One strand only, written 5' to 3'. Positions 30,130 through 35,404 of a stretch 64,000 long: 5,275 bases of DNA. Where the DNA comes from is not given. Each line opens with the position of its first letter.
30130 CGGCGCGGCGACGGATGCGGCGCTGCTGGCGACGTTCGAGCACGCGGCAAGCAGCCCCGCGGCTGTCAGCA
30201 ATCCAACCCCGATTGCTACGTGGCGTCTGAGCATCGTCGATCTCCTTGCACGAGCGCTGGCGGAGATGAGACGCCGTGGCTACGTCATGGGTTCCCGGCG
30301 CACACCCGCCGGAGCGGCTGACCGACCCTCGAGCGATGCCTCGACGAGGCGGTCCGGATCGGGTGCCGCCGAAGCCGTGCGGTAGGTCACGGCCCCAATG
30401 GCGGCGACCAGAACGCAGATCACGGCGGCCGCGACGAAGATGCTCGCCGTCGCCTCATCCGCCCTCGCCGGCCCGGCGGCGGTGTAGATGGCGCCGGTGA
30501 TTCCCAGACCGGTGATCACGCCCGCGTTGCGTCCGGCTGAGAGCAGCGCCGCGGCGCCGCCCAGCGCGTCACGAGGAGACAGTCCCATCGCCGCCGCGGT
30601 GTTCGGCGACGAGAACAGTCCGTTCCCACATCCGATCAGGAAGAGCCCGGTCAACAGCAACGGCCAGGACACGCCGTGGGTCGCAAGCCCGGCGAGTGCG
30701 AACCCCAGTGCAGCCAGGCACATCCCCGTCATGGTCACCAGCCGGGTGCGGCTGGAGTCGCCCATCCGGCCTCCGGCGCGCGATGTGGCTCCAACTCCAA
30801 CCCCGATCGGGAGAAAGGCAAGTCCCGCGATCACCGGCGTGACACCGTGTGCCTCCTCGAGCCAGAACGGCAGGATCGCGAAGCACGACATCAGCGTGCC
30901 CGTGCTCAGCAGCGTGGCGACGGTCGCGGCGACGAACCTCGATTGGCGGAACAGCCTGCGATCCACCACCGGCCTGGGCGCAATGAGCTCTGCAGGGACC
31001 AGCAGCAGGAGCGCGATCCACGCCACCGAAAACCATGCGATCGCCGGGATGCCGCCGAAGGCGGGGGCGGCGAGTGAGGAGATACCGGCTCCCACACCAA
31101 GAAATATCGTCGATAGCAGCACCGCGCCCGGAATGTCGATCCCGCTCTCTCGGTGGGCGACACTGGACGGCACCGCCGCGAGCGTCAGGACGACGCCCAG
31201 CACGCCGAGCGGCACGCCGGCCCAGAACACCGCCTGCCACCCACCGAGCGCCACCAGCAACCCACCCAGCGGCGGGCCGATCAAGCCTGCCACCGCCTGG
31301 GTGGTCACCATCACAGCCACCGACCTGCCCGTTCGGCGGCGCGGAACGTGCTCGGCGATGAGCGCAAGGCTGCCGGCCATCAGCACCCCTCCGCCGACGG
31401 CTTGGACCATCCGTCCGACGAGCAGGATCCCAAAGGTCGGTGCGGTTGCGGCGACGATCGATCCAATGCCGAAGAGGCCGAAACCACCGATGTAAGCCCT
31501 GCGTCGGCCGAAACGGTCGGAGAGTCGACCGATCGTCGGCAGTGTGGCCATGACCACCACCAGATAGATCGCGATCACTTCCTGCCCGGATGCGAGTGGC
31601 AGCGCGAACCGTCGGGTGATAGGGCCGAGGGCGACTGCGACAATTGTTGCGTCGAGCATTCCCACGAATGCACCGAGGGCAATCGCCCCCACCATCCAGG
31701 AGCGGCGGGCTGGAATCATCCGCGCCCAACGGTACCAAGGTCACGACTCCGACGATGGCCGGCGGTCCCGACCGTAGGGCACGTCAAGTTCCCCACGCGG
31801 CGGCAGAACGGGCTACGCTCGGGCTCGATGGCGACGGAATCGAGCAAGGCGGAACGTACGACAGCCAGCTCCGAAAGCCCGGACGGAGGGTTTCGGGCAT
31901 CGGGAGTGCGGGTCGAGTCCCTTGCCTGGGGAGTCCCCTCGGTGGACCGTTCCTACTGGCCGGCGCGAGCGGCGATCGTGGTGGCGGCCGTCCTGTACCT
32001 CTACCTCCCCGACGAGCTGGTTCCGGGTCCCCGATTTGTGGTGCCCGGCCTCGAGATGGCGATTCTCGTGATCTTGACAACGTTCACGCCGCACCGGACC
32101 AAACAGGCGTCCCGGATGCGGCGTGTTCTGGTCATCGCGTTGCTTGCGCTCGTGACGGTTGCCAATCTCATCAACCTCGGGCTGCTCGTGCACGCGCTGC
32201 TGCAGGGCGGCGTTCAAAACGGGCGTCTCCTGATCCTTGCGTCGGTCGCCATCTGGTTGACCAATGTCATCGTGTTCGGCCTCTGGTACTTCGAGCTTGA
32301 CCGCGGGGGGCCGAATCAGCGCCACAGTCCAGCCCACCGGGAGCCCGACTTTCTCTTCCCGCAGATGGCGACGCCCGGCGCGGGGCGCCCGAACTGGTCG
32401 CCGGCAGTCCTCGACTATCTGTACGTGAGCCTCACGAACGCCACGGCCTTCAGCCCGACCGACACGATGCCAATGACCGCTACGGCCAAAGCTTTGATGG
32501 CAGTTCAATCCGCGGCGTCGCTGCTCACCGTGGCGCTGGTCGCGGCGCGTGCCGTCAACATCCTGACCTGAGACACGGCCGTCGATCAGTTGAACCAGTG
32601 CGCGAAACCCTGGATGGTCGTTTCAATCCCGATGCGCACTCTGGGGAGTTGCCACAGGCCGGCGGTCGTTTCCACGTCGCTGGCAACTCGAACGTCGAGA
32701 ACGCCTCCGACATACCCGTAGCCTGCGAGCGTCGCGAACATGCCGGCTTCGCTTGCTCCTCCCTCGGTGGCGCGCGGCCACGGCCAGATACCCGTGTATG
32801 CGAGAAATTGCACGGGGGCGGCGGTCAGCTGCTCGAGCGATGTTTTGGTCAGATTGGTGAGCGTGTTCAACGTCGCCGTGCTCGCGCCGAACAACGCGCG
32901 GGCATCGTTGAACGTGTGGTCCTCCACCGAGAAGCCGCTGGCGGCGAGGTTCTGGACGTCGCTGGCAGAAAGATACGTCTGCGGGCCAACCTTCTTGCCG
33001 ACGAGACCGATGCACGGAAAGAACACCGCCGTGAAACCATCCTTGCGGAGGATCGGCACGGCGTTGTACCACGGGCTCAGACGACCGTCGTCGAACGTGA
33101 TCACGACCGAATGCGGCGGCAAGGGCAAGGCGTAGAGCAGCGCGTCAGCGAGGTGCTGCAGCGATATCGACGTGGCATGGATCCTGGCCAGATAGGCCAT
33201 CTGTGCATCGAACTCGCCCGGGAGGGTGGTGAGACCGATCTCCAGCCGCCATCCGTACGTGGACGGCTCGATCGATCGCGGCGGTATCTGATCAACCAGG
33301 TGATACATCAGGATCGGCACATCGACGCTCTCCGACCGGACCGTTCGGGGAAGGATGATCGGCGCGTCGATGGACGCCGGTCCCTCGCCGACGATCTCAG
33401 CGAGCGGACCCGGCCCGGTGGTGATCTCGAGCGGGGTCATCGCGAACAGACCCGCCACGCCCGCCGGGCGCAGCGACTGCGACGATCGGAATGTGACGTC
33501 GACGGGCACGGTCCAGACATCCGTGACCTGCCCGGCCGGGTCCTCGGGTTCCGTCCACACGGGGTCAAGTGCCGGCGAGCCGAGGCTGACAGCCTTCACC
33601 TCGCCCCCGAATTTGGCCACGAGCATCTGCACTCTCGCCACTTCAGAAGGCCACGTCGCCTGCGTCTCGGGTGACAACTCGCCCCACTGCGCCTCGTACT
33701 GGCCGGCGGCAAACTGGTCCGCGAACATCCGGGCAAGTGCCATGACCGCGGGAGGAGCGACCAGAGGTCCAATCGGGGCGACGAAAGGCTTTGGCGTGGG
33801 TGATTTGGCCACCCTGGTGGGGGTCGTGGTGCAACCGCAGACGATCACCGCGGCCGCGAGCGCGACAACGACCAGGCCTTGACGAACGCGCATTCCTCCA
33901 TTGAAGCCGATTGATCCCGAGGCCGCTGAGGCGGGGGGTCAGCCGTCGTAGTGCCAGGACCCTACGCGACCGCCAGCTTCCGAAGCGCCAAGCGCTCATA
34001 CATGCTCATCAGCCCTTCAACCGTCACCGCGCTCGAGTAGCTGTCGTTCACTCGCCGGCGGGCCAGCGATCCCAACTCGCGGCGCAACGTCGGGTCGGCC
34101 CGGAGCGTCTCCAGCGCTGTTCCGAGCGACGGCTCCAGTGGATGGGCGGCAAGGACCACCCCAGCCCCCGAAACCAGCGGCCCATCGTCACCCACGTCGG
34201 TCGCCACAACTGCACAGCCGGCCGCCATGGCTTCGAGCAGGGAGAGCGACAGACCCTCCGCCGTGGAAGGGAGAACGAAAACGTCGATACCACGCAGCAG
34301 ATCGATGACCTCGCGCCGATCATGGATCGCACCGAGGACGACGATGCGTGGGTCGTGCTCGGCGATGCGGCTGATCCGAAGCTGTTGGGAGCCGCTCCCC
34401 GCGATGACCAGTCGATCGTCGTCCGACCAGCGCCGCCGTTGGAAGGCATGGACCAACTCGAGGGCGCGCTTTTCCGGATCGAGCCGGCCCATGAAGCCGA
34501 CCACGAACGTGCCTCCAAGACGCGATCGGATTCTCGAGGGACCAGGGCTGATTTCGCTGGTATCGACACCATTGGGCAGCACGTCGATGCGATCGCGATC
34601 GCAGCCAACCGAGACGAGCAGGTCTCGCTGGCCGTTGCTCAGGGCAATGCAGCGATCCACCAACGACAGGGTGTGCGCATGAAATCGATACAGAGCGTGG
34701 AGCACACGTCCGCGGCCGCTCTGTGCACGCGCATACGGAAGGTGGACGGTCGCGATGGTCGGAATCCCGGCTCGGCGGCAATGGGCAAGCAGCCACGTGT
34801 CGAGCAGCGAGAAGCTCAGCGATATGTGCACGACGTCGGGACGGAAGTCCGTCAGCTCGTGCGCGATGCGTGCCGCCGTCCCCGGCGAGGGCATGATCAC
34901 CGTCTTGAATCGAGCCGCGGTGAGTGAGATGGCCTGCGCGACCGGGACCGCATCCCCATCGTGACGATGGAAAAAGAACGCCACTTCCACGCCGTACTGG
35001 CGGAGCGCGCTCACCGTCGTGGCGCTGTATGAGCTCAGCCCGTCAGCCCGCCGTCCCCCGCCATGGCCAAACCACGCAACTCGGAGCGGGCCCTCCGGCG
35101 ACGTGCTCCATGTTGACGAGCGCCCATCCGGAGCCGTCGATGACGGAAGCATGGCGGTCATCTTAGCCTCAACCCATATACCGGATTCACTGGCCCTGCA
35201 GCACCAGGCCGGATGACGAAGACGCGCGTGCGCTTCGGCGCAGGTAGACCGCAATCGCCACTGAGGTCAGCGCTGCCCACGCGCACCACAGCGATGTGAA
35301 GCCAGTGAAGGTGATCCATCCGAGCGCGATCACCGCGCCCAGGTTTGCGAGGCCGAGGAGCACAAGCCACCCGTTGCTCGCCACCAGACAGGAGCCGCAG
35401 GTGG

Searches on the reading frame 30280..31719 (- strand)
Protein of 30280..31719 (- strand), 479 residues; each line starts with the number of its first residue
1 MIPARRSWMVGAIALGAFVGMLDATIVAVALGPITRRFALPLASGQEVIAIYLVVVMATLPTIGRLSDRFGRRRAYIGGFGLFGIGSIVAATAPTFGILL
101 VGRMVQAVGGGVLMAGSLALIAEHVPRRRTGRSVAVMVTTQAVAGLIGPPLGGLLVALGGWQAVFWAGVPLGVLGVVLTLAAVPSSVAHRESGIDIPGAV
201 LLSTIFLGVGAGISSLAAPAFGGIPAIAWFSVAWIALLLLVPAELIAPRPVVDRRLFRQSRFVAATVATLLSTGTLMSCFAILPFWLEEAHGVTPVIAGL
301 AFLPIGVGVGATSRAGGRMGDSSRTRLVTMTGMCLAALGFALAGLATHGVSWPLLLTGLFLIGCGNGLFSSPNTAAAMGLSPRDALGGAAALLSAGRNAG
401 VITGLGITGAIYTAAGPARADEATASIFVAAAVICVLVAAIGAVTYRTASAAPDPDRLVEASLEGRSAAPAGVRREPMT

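Call 63: search_protein_families(library=pfam, proteins=[window:30280-31719:-], max_evalue=0.0001)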
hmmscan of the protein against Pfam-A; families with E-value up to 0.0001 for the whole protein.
window:30280-31719:- (479 aa): 3 families
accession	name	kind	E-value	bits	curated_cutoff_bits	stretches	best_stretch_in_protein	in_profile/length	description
PF07690.21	MFS_1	-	2.7e-46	158.5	33.4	2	13-342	1-287/347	Major Facilitator Superfamily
PF00083.30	Sugar_tr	-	3.2e-05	23.4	22.3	1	48-184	51-192/452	Sugar (and other) transporter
PF05977.19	MFS_3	-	3.2e-05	23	27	0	53-185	49-191/524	Transmembrane secretion effector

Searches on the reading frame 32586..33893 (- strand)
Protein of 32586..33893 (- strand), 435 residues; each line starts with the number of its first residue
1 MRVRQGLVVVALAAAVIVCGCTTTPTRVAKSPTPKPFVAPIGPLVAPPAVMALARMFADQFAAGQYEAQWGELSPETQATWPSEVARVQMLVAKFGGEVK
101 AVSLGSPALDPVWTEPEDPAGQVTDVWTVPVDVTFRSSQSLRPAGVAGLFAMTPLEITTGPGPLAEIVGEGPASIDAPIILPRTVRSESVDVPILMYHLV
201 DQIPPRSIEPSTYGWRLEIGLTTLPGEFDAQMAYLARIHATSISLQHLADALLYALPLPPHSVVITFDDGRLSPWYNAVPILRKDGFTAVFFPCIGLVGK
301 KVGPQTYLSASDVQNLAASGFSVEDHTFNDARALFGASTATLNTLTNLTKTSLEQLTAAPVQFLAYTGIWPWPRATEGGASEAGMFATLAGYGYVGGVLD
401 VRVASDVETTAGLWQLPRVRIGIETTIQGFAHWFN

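Call 63: search_protein_families(library=pfam, proteins=[window:32586-33893:-], max_evalue=0.0001)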
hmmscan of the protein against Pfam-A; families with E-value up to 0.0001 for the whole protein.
window:32586-33893:- (435 aa): 1 family
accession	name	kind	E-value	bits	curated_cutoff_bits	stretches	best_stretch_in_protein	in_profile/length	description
PF01522.26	Polysacc_deac_1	-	3.8e-09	37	23.1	1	258-367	4-104/124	Polysaccharide deacetylase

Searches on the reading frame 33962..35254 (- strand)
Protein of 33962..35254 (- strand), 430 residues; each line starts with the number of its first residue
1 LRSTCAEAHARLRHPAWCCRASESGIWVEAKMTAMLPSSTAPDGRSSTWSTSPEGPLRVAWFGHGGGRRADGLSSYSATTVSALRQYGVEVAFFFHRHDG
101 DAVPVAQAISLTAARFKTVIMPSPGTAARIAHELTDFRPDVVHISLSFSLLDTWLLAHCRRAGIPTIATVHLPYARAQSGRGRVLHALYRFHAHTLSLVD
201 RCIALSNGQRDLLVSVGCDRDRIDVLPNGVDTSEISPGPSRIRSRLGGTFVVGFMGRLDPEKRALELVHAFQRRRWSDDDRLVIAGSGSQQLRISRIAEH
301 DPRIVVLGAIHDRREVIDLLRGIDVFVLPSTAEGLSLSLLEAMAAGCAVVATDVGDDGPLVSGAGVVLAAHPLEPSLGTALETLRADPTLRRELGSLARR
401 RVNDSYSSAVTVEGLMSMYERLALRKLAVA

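Call 63: search_protein_families(library=pfam, proteins=[window:33962-35254:-], max_evalue=0.0001)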
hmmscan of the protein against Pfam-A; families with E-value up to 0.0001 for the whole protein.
window:33962-35254:- (430 aa): 6 families
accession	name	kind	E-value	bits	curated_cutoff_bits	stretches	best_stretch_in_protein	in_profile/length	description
PF13692.12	Glyco_trans_1_4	-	1.3e-23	84.3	27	1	250-356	2-110/142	Glycosyl transferases group 1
PF13439.12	Glyco_transf_4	-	7e-23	81.9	28.5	1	71-233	2-169/170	Glycosyltransferase Family 4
PF00534.26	Glycos_transf_1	-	3.1e-20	72.8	26.4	1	248-355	14-125/172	Glycosyl transferases group 1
PF13579.12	Glyco_trans_4_4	-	1.2e-15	58.6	29.7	1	72-229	2-158/158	Glycosyl transferase 4-like domain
PF20706.3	GT4-conflict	-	1.2e-06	28.2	26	1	234-352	176-311/385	Family 4 Glycosyltransferase in conflict systems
PF13524.12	Glyco_trans_1_2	-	1.9e-05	25.1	25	1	279-414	14-141/144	Glycosyl transferase-like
